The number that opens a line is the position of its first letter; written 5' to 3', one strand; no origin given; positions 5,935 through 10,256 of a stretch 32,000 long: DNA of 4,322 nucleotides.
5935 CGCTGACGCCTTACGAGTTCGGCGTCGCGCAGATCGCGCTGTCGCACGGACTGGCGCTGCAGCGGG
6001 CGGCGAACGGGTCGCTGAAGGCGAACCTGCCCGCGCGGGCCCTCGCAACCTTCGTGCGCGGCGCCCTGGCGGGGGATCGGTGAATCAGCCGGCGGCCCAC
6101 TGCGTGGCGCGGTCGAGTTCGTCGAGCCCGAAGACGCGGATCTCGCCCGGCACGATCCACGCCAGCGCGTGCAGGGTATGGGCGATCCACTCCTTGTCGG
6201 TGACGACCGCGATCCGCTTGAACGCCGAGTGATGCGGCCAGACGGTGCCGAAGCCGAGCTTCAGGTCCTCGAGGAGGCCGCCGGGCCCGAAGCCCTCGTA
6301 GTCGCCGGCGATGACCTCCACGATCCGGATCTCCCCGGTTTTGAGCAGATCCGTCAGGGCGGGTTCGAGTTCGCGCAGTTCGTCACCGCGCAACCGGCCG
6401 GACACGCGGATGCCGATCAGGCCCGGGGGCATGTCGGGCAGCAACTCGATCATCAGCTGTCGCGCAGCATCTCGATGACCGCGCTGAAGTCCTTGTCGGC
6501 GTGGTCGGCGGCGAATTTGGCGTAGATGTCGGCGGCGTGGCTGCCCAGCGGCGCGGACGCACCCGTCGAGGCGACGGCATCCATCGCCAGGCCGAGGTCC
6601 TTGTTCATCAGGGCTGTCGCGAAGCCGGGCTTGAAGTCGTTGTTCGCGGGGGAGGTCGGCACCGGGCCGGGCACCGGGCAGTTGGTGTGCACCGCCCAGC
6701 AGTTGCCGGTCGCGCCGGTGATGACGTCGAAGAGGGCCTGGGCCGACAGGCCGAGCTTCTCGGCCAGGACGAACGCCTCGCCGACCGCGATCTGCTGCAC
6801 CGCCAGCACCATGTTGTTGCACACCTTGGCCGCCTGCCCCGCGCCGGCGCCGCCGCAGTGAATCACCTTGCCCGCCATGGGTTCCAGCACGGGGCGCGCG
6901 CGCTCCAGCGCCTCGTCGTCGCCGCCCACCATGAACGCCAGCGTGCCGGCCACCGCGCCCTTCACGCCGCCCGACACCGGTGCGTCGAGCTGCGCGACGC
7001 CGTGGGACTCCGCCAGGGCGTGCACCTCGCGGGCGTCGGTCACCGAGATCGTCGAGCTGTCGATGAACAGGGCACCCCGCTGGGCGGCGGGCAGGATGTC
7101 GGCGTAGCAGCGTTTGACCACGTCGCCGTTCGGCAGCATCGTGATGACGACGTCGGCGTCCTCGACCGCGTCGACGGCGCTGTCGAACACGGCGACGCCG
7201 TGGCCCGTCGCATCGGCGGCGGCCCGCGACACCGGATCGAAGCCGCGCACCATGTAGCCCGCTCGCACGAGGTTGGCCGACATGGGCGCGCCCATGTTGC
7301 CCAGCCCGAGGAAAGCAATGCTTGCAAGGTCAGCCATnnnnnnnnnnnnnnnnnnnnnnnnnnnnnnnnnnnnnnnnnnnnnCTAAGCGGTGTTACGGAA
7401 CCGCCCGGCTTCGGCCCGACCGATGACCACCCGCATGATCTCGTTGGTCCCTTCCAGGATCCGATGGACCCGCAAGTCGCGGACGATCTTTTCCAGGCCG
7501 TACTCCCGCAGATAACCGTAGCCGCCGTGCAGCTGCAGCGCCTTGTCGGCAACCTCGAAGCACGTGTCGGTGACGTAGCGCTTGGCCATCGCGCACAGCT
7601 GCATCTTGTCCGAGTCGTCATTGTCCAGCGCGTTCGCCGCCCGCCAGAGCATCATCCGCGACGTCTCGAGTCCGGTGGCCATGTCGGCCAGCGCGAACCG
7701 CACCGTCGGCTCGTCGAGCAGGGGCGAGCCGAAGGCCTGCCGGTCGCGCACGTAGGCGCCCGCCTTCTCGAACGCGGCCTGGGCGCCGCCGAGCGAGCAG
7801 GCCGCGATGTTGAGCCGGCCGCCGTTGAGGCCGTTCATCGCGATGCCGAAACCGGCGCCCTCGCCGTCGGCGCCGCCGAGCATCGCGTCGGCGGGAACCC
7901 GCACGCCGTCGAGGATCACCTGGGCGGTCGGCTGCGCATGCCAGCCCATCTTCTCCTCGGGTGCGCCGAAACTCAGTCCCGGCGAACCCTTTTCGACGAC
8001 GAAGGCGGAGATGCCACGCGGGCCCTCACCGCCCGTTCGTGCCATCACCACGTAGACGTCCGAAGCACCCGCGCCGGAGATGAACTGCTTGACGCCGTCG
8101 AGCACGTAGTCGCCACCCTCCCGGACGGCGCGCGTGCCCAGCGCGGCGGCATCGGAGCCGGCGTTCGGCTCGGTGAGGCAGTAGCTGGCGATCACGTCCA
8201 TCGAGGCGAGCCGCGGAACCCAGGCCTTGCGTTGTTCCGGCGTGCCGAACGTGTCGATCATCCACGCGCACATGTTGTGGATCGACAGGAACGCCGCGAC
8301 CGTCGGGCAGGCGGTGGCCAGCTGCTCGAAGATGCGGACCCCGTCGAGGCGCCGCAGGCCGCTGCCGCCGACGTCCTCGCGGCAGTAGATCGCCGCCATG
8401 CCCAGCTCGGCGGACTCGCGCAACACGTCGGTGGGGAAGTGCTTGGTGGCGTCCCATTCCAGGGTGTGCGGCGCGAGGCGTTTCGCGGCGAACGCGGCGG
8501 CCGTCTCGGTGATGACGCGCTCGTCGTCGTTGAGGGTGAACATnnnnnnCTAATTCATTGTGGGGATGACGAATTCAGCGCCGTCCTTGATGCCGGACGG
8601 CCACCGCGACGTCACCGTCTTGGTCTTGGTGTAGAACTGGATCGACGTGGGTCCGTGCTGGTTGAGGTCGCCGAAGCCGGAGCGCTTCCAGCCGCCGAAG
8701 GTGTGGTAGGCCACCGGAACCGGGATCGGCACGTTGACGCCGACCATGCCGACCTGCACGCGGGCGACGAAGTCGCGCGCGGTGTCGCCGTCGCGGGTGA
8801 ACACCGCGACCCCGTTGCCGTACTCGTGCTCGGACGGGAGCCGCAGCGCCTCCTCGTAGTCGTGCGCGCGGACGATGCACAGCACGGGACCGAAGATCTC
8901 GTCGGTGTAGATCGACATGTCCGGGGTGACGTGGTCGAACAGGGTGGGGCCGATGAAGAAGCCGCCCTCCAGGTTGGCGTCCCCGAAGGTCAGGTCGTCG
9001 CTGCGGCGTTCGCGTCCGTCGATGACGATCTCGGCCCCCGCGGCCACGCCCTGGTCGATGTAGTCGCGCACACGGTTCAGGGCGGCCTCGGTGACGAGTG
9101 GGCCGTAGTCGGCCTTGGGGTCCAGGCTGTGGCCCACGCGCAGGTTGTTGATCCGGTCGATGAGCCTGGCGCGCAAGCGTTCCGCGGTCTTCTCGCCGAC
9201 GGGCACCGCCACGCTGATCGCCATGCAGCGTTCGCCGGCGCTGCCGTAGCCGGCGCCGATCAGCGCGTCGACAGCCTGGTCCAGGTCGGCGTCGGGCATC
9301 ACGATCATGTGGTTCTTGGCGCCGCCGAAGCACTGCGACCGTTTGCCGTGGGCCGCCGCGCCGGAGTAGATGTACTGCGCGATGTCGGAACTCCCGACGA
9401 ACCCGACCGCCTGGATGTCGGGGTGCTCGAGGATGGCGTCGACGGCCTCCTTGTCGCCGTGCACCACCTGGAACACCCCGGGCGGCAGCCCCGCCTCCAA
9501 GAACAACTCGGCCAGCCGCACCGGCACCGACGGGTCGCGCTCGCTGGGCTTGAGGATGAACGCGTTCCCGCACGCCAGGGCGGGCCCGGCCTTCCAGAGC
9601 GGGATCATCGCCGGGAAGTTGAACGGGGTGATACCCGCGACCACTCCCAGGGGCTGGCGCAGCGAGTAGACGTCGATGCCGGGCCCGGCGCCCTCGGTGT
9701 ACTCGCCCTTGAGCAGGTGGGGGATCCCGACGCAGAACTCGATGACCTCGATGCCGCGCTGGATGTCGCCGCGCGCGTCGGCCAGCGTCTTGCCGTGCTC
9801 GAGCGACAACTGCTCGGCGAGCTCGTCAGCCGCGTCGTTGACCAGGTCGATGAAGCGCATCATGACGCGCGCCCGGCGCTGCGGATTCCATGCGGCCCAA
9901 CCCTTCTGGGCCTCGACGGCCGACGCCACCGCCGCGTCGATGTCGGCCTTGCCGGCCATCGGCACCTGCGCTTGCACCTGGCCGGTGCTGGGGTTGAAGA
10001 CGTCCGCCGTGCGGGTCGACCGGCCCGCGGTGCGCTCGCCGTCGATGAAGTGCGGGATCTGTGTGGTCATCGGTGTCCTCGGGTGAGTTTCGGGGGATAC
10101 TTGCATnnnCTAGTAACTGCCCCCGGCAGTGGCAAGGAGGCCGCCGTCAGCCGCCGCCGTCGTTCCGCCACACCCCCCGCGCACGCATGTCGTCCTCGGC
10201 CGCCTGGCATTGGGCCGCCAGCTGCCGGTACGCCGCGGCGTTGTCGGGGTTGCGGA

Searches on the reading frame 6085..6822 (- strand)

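Call 87: search_protein_families(library=pfam, proteins=[window:6085-6822:-], max_evalue=0.001)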
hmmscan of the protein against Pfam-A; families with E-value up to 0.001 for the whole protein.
window:6085-6822:- (245 aa): 1 family
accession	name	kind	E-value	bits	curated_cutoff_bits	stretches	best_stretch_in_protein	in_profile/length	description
PF11964.13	SpoIIAA-like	-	1.8e-21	77.3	25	1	135-243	1-105/106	SpoIIAA-like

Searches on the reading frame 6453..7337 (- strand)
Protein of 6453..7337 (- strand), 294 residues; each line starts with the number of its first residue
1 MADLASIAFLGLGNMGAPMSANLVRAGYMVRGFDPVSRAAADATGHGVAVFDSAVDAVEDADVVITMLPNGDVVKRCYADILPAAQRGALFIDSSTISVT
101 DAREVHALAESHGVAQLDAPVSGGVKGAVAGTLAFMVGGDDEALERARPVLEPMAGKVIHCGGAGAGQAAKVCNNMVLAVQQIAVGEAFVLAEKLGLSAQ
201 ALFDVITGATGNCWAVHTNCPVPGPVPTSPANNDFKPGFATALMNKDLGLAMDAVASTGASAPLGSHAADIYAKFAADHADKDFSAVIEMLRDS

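Call 87: search_protein_families(library=pfam, proteins=[window:6453-7337:-], max_evalue=0.001)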
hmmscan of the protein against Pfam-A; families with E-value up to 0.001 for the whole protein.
window:6453-7337:- (294 aa): 6 families
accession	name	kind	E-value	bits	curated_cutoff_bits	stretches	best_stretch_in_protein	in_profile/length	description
PF03446.21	NAD_binding_2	-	3.3e-49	167.4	21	1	6-162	1-160/161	NAD binding domain of 6-phosphogluconate dehydrogenase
PF14833.11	NAD_binding_11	-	4.7e-34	117.7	30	1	165-291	1-122/122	NAD-binding of NADP-dependent 3-hydroxyisobutyrate dehydrogenase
PF03807.23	F420_oxidored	-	7.1e-08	33.4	21.6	1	7-93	2-90/94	NADP oxidoreductase coenzyme F420-dependent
PF22616.2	HMD_N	-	1.8e-05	24.7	27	1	47-106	128-187/239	HMD N-terminal domain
PF02826.25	2-Hacid_dh_C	-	0.0002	21.2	25.1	1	7-114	39-146/178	D-isomer specific 2-hydroxyacid dehydrogenase, NAD binding domain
PF07991.19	KARI_N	-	0.00025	21.1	20.6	1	6-90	6-90/165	Acetohydroxy acid isomeroreductase, NADPH-binding domain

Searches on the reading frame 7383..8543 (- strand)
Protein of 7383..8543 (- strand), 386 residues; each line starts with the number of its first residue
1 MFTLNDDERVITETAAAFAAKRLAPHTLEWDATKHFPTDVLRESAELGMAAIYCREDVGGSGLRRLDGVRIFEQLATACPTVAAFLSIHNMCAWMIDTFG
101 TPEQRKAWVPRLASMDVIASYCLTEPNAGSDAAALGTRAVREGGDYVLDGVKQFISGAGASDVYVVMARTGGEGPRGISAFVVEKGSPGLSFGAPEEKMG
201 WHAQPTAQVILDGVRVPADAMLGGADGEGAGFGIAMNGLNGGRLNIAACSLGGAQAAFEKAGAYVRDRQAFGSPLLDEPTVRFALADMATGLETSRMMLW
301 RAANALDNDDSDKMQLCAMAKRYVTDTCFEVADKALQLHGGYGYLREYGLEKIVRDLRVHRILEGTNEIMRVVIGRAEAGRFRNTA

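Call 87: search_protein_families(library=pfam, proteins=[window:7383-8543:-], max_evalue=0.001)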
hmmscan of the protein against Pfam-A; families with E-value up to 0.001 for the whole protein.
window:7383-8543:- (386 aa): 5 families
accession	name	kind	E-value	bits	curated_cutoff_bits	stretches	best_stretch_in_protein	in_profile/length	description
PF00441.29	Acyl-CoA_dh_1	-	1.6e-48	165.1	22.4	1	229-377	1-148/150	Acyl-CoA dehydrogenase, C-terminal domain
PF02771.21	Acyl-CoA_dh_N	-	1.2e-30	106.6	22.9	1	6-115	2-112/113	Acyl-CoA dehydrogenase, N-terminal domain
PF02770.24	Acyl-CoA_dh_M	-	5.9e-25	87.7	33.3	1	121-214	2-97/97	Acyl-CoA dehydrogenase, middle domain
PF08028.16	Acyl-CoA_dh_2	-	5e-18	66.1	22.7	1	246-364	3-130/134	Acyl-CoA dehydrogenase, C-terminal domain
PF22924.1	ACOX_C_alpha1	-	8.8e-07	29.3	27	1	312-376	102-166/169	Acyl-CoA oxidase, C-alpha1 domain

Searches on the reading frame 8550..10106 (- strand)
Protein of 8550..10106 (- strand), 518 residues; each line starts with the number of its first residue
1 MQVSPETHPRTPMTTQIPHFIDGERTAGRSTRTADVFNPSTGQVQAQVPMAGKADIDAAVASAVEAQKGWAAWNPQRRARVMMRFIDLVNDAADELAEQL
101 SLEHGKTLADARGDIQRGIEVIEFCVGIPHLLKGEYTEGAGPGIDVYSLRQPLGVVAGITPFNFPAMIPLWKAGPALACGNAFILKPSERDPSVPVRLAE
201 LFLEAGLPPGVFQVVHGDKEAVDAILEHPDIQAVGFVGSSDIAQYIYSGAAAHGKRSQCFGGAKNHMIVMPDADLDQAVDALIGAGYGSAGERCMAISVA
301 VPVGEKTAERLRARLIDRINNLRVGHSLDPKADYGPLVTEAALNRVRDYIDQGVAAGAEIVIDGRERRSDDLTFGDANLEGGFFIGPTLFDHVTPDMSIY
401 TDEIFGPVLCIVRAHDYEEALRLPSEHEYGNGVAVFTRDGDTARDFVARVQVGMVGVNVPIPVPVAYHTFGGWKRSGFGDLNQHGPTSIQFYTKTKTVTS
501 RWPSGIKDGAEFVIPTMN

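Call 87: search_protein_families(library=pfam, proteins=[window:8550-10106:-], max_evalue=0.001)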
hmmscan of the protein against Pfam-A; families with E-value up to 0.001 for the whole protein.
window:8550-10106:- (518 aa): 2 families
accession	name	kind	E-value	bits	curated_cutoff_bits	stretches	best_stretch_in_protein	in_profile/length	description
PF00171.27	Aldedh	-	2.6e-143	478.4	23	1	30-498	6-461/461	Aldehyde dehydrogenase family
PF05893.19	LuxC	-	2.1e-06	27.3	21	1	146-282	82-220/401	Acyl-CoA reductase (LuxC)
